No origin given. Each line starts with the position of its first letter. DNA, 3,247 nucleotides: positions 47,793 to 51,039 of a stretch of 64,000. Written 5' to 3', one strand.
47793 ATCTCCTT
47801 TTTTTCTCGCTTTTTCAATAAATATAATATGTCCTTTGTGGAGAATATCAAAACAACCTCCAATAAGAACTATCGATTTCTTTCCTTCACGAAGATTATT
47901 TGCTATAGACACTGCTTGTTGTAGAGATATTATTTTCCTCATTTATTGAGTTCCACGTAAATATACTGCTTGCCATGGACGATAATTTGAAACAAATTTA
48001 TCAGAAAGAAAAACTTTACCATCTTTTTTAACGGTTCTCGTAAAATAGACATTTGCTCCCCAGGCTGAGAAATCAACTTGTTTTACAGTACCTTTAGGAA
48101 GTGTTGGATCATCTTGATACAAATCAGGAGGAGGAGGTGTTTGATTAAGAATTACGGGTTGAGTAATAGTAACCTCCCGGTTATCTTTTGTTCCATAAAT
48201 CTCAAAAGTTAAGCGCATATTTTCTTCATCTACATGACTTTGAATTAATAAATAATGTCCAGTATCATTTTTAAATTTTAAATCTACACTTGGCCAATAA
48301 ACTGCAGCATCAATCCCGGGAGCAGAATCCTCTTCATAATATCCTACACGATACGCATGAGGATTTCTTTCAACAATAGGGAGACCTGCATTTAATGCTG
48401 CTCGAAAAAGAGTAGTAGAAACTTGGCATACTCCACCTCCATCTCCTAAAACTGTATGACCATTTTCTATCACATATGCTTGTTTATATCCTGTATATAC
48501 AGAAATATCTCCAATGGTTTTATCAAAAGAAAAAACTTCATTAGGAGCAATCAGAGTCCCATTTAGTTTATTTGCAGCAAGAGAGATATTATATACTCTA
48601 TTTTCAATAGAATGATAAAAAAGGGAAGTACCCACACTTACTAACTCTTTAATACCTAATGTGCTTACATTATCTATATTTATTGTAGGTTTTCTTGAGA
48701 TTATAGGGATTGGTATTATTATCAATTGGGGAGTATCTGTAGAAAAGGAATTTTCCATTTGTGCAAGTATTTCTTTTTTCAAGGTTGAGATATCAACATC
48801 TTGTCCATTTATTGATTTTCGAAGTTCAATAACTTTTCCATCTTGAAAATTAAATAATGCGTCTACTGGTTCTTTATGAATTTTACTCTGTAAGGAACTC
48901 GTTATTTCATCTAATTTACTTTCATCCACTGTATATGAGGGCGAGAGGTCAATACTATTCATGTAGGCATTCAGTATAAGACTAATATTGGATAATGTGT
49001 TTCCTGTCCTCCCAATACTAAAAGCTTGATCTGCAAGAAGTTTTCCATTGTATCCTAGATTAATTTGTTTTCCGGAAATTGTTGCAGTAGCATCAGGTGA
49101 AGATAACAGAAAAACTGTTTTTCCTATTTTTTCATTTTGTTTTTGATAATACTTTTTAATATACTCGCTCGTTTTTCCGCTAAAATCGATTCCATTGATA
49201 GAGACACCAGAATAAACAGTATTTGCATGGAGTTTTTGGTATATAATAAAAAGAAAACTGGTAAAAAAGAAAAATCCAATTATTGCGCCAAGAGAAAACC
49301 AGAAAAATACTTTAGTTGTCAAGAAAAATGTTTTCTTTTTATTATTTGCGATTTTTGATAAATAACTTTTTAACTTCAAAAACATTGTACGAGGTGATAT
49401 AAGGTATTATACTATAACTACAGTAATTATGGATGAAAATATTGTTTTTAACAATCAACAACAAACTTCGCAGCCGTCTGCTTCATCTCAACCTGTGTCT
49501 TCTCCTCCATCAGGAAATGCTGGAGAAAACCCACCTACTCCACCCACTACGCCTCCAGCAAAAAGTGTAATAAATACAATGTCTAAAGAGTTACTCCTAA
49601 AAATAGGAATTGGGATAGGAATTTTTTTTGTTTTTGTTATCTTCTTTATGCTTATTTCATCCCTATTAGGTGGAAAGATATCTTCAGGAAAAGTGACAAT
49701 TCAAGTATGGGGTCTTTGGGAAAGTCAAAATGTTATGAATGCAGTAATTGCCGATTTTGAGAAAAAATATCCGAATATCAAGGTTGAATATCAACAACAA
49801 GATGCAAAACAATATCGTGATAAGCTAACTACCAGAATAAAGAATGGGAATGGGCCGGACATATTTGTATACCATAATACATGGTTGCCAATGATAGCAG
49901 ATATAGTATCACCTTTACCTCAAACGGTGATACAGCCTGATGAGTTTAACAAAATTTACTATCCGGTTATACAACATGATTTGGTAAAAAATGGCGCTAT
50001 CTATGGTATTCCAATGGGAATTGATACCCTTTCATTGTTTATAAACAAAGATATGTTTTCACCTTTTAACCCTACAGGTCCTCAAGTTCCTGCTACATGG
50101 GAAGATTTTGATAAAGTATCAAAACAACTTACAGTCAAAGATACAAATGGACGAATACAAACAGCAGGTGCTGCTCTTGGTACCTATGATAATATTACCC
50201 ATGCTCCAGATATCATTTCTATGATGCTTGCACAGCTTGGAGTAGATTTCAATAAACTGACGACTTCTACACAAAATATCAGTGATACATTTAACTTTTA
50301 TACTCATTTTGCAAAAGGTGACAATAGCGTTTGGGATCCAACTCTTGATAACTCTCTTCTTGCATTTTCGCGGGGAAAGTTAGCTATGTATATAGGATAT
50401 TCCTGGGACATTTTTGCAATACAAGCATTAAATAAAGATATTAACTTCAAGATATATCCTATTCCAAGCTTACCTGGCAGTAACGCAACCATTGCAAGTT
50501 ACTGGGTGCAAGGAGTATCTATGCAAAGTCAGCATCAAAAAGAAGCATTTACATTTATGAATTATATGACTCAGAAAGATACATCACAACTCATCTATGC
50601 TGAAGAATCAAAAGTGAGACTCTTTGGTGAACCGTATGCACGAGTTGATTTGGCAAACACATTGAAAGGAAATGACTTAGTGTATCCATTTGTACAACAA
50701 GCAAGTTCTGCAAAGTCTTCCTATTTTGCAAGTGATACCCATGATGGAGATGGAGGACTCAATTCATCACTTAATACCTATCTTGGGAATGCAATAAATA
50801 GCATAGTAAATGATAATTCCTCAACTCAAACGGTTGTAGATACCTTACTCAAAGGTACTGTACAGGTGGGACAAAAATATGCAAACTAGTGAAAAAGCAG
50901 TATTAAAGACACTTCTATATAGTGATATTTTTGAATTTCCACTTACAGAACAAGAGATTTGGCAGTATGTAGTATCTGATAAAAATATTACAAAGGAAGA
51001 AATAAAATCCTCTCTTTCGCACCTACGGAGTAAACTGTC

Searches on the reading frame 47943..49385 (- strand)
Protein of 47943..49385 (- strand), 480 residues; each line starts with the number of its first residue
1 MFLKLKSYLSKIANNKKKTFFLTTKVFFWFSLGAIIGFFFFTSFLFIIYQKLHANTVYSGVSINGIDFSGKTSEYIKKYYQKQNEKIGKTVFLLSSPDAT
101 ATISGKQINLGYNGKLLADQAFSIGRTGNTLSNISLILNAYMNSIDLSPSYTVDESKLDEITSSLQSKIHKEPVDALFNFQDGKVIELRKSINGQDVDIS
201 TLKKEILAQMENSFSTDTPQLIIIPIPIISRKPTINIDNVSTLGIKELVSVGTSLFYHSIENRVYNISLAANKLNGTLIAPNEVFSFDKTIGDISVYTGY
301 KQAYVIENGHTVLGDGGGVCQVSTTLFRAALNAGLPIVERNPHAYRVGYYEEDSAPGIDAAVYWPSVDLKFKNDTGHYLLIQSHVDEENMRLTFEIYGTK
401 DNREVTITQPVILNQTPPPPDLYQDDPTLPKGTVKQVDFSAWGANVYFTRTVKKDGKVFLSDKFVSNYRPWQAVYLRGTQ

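Call 87: search_protein_families(library=pfam, proteins=[window:47943-49385:-], max_evalue=0.001)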
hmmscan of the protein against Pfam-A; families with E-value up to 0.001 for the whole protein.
window:47943-49385:- (480 aa): 2 families
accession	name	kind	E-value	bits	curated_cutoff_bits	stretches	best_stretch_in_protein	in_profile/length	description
PF04294.18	VanW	-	1.4e-44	151.2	27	1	262-393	1-128/130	VanW like protein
PF12229.13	PG_binding_4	-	4e-14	53.2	22.1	1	103-213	3-111/117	Putative peptidoglycan binding domain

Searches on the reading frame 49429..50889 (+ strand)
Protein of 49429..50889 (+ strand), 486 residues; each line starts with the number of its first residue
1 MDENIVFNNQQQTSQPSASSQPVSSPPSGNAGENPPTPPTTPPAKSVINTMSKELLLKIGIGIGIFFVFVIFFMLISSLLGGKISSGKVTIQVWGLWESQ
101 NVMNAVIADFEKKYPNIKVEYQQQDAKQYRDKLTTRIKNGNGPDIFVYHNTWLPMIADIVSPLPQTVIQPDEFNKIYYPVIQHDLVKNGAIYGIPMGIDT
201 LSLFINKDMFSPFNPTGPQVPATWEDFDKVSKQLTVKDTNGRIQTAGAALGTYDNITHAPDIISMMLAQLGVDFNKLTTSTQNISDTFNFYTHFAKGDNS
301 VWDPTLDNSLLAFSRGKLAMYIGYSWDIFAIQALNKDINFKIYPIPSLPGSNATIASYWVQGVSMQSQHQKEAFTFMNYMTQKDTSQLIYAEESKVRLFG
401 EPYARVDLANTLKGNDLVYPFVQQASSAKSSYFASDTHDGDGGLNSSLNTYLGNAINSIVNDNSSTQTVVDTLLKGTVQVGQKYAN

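Call 87: search_protein_families(library=pfam, proteins=[window:49429-50889:+], max_evalue=0.001)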
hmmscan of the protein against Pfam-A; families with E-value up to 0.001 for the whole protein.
window:49429-50889:+ (486 aa): 2 families
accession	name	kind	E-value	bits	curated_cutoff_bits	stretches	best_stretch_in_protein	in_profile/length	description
PF01547.30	SBP_bac_1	-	1.4e-33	117.7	26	1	102-384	9-304/307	Bacterial extracellular solute-binding protein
PF13416.11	SBP_bac_8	-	9.4e-32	111.3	27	1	105-392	1-254/279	Bacterial extracellular solute-binding protein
